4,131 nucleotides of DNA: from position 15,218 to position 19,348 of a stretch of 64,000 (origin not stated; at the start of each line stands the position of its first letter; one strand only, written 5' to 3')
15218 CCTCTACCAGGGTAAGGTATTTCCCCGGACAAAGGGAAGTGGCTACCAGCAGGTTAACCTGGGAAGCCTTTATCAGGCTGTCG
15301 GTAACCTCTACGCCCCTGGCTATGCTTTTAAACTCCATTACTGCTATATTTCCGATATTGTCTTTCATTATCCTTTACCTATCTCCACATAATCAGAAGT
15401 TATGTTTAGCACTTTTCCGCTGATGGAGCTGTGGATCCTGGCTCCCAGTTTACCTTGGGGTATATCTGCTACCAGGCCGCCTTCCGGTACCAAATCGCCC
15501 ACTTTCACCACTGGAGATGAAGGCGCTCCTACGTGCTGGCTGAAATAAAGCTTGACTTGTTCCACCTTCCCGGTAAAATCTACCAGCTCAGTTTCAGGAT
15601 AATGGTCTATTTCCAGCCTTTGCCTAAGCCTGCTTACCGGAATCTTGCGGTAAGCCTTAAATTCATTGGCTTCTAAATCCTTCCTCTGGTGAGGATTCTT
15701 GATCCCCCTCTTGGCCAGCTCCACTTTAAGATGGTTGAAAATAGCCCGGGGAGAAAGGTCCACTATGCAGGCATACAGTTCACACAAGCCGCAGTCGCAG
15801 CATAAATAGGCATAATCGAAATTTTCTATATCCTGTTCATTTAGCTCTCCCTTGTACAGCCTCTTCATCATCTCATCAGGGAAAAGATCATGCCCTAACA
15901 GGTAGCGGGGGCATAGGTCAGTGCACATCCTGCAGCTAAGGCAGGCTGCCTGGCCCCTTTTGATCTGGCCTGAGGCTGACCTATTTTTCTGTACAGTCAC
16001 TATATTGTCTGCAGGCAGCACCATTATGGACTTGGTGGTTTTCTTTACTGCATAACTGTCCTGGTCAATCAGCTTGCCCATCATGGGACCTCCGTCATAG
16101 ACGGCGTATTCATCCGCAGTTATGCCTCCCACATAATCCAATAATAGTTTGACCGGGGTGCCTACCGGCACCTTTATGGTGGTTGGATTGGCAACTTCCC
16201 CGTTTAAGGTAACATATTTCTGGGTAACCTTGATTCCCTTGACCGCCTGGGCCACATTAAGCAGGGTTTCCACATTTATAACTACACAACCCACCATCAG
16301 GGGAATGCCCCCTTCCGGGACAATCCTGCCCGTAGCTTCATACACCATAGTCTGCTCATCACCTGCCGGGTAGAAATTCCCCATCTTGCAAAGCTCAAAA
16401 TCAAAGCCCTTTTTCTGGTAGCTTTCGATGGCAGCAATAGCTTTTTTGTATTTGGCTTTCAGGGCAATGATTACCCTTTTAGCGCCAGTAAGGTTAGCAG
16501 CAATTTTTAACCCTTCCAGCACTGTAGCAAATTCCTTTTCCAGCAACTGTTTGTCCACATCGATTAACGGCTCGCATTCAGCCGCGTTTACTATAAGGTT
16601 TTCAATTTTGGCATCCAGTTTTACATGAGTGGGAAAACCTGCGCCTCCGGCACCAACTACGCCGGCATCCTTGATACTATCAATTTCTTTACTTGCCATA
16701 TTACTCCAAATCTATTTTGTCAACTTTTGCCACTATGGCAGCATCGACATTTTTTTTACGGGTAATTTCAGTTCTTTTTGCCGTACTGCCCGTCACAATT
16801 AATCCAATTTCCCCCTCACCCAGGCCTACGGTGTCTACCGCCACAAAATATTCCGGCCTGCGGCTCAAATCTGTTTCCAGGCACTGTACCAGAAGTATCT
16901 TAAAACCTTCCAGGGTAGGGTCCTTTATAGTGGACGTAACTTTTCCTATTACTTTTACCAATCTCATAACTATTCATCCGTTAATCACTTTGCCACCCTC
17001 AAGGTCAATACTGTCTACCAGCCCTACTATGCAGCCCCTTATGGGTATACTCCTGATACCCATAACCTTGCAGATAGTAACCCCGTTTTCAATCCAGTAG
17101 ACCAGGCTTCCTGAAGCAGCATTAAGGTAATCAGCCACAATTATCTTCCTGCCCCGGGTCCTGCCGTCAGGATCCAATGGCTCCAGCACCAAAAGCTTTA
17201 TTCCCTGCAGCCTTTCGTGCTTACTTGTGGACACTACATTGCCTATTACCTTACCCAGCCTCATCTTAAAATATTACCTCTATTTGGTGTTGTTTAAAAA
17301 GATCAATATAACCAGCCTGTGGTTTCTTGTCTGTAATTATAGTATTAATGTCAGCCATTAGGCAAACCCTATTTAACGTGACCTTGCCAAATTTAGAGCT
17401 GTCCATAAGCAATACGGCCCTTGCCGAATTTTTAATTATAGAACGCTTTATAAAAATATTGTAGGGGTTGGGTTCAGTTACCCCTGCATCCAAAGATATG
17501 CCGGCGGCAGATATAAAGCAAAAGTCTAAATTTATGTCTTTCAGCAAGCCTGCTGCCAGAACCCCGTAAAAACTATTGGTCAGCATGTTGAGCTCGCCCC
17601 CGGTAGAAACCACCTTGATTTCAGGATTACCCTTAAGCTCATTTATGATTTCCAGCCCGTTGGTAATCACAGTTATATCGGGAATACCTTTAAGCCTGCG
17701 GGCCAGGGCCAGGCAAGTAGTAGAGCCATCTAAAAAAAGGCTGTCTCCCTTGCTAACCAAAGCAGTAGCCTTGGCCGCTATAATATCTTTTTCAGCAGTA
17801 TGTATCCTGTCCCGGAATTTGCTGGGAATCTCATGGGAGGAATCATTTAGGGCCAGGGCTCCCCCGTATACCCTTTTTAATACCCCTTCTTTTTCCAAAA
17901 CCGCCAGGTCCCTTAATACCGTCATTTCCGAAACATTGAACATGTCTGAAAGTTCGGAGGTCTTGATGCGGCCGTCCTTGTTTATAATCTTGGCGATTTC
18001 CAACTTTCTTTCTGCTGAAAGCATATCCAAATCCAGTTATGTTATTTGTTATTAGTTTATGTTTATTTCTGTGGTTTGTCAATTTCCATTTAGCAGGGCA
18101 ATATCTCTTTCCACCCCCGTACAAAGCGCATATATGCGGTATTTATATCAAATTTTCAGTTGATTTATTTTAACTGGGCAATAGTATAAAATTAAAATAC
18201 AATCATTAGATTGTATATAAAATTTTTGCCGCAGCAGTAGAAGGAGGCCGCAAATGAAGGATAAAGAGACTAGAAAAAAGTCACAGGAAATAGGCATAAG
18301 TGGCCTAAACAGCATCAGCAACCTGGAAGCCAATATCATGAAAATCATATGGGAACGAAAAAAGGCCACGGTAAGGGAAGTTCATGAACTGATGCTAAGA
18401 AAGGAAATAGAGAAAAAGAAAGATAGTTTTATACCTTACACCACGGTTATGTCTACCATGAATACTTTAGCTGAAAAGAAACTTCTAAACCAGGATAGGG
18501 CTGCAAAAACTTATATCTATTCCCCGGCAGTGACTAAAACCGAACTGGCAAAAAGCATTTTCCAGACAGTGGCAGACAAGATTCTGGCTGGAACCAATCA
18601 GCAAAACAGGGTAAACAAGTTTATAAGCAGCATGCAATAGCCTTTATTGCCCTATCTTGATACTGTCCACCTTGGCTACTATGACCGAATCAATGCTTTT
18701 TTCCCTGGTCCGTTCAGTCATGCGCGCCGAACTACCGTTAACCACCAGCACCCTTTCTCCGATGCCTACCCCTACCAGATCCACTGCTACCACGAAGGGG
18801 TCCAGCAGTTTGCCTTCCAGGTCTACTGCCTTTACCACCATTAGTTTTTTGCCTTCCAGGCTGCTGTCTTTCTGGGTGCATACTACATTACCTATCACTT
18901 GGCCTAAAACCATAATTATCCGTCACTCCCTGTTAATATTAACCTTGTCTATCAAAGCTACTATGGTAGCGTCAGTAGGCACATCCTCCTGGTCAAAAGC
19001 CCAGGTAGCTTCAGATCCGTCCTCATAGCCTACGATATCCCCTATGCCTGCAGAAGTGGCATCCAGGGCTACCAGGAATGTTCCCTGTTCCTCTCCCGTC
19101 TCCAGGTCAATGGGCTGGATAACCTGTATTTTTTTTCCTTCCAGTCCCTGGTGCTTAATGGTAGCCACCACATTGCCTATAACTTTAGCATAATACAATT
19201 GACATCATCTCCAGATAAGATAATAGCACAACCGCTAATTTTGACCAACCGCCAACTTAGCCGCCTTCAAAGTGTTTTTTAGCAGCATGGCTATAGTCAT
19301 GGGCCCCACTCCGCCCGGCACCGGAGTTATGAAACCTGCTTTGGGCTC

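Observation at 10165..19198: Aldolase-type bacterial microcompartment locus with duplicated vertex-protein pairs and two PduT-like Fe-S shell trimers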

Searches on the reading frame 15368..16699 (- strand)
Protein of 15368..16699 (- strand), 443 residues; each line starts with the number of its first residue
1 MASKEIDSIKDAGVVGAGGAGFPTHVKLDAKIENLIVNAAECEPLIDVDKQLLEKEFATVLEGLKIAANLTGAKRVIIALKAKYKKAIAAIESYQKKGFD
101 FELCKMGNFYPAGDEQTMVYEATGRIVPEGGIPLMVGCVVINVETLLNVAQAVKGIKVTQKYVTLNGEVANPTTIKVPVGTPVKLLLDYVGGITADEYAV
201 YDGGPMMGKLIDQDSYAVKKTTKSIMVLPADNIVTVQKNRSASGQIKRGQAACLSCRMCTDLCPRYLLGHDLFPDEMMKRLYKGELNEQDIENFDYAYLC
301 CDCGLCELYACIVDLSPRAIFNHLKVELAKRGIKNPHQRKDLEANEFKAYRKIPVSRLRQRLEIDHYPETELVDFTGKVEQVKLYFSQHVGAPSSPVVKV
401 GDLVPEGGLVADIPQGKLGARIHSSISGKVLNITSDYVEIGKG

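Call 3: search_protein_families(library=pfam, proteins=[window:15368-16699:-], max_evalue=0.01)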
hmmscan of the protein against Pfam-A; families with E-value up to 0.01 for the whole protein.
window:15368-16699:- (443 aa): 4 families
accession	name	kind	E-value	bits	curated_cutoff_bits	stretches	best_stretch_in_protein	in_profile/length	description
PF01512.22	Complex1_51K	-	2.2e-44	151.4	31.2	1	9-150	1-149/150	Nuo51 FMN-binding domain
PF13375.12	RnfC_N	-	3.1e-12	46.9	25.6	1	380-439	28-86/101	RnfC Barrel sandwich hybrid domain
PF13534.11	Fer4_17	-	3.2e-11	44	22.2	1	252-315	1-60/61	4Fe-4S dicluster domain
PF10531.15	SLBB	-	4.5e-10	39.7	27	1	162-208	1-53/55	SLBB domain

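Call 21: search_protein_families(library=ncbifam, proteins=[window:15368-16699:-], max_evalue=0.001)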
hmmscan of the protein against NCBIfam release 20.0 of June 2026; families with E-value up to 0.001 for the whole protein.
window:15368-16699:- (443 aa): 9 families
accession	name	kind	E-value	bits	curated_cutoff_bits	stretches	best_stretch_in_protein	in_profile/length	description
TIGR01945.1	rnfC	subfamily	8.5e-70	235.4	245.95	2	6-325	125-428/435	RnfABCDGE type electron transport complex subunit C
NF003454.1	PRK05035.1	equivalog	4.6e-63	213.6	345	2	6-327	127-434/556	electron transport complex subunit RsxC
TIGR04481.1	PR_assoc_PrdC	equivalog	5.6e-63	213.2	490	2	3-227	74-304/425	proline reductase-associated electron transfer protein PrdC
NF041837.1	rnfC_Methano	equivalog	8.9e-24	84.1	650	3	118-308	236-407/438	Rnf electron transport complex subunit RnfC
TIGR01959.1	nuoF_fam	equivalog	2.9e-16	58.9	558.65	1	6-93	39-132/410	NADH-quinone oxidoreductase subunit NuoF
NF008436.0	PRK11278.1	equivalog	6.7e-11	41.7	749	1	6-194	52-285/448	NADH-quinone oxidoreductase subunit NuoF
NF010120.0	PRK13596.1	equivalog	2.5e-10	39.5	389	1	6-104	44-149/433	NADH-quinone oxidoreductase subunit NuoF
NF041890.1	hdrC_Methbact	equivalog_domain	0.00011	21.9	270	1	248-336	26-109/192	ferredoxin:CoB-CoM heterodisulfide reductase subunit HdrC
NF042987.1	OGOR_delta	exception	0.00027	21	125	0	297-336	30-62/89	2-oxoglutarate ferredoxin oxidoreductase subunit delta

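Call 29: search_solved_structures(query=window:15368-16699:-, show_alignments=1, max_evalue=0.00001)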
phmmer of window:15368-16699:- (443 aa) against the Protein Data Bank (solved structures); distinct sequences matched with E-value up to 0.00001: 31.
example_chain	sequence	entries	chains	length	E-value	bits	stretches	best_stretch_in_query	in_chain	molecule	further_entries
7zc6_C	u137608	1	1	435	1e-47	166.1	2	6-307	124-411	RnfC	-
9eri_C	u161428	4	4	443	1.1e-44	156.2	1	9-312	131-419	Na(+)-translocating ferredoxin:NAD(+) oxidoreductase complex subunit C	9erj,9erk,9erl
8ahx_C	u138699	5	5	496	5.1e-34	121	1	7-272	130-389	Ion-translocating oxidoreductase complex subunit C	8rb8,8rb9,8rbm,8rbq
9bov_B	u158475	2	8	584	2.1e-10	43.2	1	5-93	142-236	NADH dehydrogenase (Quinone)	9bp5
7p64_F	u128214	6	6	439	1.2e-08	37.4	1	6-194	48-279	NADH-quinone oxidoreductase subunit F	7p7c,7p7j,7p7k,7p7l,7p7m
7p61_F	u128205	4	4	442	1.2e-08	37.3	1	6-194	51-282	NADH-quinone oxidoreductase subunit F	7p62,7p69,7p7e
7awt_F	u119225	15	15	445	1.3e-08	37.3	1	6-194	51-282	NADH-quinone oxidoreductase subunit F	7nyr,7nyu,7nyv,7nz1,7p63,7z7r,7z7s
9q8i_F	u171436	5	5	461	1.4e-08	37.1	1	6-194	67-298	NADH-quinone oxidoreductase subunit F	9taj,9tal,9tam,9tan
9fdj_B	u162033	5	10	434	1.6e-08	37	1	6-299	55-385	NADH-quinone oxidoreductase subunit F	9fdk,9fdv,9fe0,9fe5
7q5y_C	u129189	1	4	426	1.9e-08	36.7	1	6-299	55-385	NADH-quinone oxidoreductase subunit F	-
6r7p_B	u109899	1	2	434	2e-08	36.6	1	6-299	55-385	NADH-quinone oxidoreductase subunit F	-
9fe7_B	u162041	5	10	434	2e-08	36.6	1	6-299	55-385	NADH-quinone oxidoreductase subunit F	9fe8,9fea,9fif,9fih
6hl2_B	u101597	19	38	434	2e-08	36.6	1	6-299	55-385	NADH-quinone oxidoreductase subunit F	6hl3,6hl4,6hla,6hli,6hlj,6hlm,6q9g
6q9k_B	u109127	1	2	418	2e-08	36.6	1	6-298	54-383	NADH-quinone oxidoreductase subunit F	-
6q9c_B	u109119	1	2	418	2.1e-08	36.6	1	6-298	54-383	NADH-quinone oxidoreductase subunit F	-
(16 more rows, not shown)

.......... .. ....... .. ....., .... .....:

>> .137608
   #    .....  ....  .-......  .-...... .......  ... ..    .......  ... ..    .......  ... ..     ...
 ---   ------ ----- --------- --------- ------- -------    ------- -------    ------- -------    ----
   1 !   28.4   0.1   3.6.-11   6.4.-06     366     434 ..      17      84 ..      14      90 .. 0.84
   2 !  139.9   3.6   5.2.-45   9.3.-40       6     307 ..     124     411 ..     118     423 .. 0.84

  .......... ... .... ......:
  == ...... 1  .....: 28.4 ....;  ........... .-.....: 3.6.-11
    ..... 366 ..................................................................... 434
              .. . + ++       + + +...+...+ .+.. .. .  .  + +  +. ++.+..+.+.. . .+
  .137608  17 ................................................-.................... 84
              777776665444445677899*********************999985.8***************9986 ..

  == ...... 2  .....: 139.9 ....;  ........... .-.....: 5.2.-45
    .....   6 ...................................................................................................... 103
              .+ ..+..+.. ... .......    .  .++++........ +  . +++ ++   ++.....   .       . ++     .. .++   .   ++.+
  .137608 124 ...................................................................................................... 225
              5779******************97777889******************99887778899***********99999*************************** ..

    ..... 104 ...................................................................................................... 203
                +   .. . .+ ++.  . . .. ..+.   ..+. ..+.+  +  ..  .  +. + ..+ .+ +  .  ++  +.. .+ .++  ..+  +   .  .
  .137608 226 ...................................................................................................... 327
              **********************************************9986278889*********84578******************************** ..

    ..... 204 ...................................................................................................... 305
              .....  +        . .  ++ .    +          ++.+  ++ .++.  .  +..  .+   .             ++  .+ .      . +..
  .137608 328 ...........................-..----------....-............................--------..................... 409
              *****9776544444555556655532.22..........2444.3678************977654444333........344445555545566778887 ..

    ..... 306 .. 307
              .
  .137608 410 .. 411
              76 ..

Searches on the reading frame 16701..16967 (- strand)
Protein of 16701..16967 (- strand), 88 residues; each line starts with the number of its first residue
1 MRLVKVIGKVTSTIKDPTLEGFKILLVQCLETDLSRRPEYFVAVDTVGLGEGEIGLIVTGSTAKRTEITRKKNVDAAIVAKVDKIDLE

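Call 3: search_protein_families(library=pfam, proteins=[window:16701-16967:-], max_evalue=0.01)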
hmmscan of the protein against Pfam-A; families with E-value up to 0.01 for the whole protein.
window:16701-16967:- (88 aa): 1 family
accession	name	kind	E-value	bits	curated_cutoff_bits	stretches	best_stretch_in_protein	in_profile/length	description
PF03319.19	EutN_CcmL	-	1.9e-23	83.2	25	1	1-83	1-83/83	Ethanolamine utilisation protein EutN/carboxysome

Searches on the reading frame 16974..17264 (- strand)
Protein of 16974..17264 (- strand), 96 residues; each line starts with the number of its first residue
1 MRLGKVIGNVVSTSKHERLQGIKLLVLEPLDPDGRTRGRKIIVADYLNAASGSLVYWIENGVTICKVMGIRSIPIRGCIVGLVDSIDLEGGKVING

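Call 3: search_protein_families(library=pfam, proteins=[window:16974-17264:-], max_evalue=0.01)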
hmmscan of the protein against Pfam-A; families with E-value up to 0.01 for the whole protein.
window:16974-17264:- (96 aa): 1 family
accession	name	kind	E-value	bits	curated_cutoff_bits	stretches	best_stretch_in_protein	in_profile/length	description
PF03319.19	EutN_CcmL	-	6.8e-22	78.2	25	1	1-84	1-83/83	Ethanolamine utilisation protein EutN/carboxysome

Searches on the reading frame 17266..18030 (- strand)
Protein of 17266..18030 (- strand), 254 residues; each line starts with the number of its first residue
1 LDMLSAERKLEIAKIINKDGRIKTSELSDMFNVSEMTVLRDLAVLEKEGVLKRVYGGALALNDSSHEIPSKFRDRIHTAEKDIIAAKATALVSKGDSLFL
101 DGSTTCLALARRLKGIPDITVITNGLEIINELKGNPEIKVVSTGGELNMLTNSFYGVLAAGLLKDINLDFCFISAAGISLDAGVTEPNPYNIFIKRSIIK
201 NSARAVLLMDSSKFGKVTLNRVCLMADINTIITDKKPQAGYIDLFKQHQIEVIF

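Call 3: search_protein_families(library=pfam, proteins=[window:17266-18030:-], max_evalue=0.01)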
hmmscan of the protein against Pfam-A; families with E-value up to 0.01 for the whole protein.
window:17266-18030:- (254 aa): 8 families
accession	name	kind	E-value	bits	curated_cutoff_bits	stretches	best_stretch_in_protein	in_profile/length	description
PF00455.28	DeoRC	-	1.4e-48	165.3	31.8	1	77-235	2-160/160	DeoR C terminal sensor domain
PF08220.18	HTH_DeoR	-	1.2e-14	54.2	21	1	8-61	1-54/57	DeoR-like helix-turn-helix domain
PF13412.12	HTH_24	-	9.3e-08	32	21.9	1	9-52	5-48/48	Winged helix-turn-helix DNA-binding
PF08279.18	HTH_11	-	2.3e-07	31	25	1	8-50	1-44/55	HTH domain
PF13404.12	HTH_AsnC-type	-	0.0012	19.1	27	0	12-40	8-36/42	AsnC-type helix-turn-helix domain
PF00392.27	GntR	-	0.0029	17.7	27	1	22-57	24-60/64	Bacterial regulatory proteins, gntR family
PF01022.26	HTH_5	-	0.0051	17.1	22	1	8-51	3-45/47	Bacterial regulatory protein, arsR family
PF01047.28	MarR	-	0.0089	16.3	24.6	0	15-53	11-49/59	MarR family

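Call 38: search_protein_families(library=ncbifam, proteins=[window:17266-18030:-], max_evalue=0.001)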
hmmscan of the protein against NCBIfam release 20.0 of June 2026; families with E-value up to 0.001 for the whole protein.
window:17266-18030:- (254 aa): 12 families
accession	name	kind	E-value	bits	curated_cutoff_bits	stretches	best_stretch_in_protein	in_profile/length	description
NF040755.1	AgaR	equivalog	2.5e-52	177.6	260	1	6-253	5-254/256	transcriptional repressor AgaR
NF007753.1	PRK10434.1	equivalog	1.9e-49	168.6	350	1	5-253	3-251/253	glucitol operon DNA-binding transcriptional repressor SrlR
NF007316.0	PRK09802.1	equivalog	1.4e-45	155.6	351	1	6-253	16-265/269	DeoR family transcriptional regulator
NF041397.1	TranRegGlpR_Halo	equivalog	1.1e-44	153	300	1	3-253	1-250/253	HTH-type transcriptional regulator GlpR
NF040890.1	trans_reg_YgbI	equivalog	8.7e-43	146.6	400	1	3-253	1-250/253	DNA-binding transcriptional repressor YgbI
NF008154.0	PRK10906.1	equivalog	1.9e-38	132.2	331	1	6-252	4-249/252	DeoR/GlpR family transcriptional regulator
NF007720.0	PRK10411.1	equivalog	5.1e-35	120.9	259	1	6-240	3-238/243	L-fucose operon activator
NF007961.0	PRK10681.1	equivalog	2.6e-32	112.2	244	1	2-253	2-251/252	DNA-binding transcriptional repressor DeoR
NF040887.2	trans_reg_YciT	exception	3.4e-29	102.2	450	1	8-251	4-242/246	DNA-binding transcriptional regulator YciT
NF010034.0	PRK13509.1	equivalog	3.2e-25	88.9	244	1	5-253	3-249/251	HTH-type transcriptional regulator UlaR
NF033788.1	HTH_metalloreg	subfamily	5.5e-05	22.9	55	1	2-54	6-58/77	metalloregulator ArsR/SmtB family transcription factor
TIGR01884.1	cas_HTH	subfamily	0.00058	19.3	60.2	1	7-54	142-189/202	CRISPR-associated CARF protein Csa3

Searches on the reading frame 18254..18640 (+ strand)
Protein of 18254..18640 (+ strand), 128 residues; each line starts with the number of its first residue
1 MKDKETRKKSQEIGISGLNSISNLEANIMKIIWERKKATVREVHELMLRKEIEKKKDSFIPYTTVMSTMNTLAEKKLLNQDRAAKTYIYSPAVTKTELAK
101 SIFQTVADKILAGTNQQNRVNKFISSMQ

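Call 3: search_protein_families(library=pfam, proteins=[window:18254-18640:+], max_evalue=0.01)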
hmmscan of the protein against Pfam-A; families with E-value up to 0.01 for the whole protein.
window:18254-18640:+ (128 aa): 2 families
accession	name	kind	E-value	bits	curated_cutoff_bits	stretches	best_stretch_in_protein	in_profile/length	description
PF03965.22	Penicillinase_R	-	7.1e-20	71.9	22.6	1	21-125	1-97/115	Penicillinase repressor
PF20277.3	CTD11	-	0.004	18.1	27.7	1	28-126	31-129/138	C-terminal domain 11 of the ABC-three component (ABC-3C) systems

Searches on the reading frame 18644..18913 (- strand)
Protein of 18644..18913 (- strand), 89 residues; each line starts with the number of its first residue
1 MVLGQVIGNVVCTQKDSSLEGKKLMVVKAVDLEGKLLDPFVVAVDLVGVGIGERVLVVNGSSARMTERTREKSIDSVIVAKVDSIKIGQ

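Call 3: search_protein_families(library=pfam, proteins=[window:18644-18913:-], max_evalue=0.01)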
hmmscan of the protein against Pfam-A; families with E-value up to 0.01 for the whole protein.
window:18644-18913:- (89 aa): 1 family
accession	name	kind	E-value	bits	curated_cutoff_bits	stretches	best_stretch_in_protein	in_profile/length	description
PF03319.19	EutN_CcmL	-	3.6e-25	88.7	25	1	1-83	1-83/83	Ethanolamine utilisation protein EutN/carboxysome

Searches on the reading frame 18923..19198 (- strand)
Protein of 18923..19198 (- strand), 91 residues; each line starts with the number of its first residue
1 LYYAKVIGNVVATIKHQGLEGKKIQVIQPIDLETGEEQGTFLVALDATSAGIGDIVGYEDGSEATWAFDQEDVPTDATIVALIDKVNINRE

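Call 3: search_protein_families(library=pfam, proteins=[window:18923-19198:-], max_evalue=0.01)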
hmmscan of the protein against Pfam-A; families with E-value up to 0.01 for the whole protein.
window:18923-19198:- (91 aa): 1 family
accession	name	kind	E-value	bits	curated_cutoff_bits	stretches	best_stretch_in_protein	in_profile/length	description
PF03319.19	EutN_CcmL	-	1.2e-24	87.1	25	1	1-84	1-83/83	Ethanolamine utilisation protein EutN/carboxysome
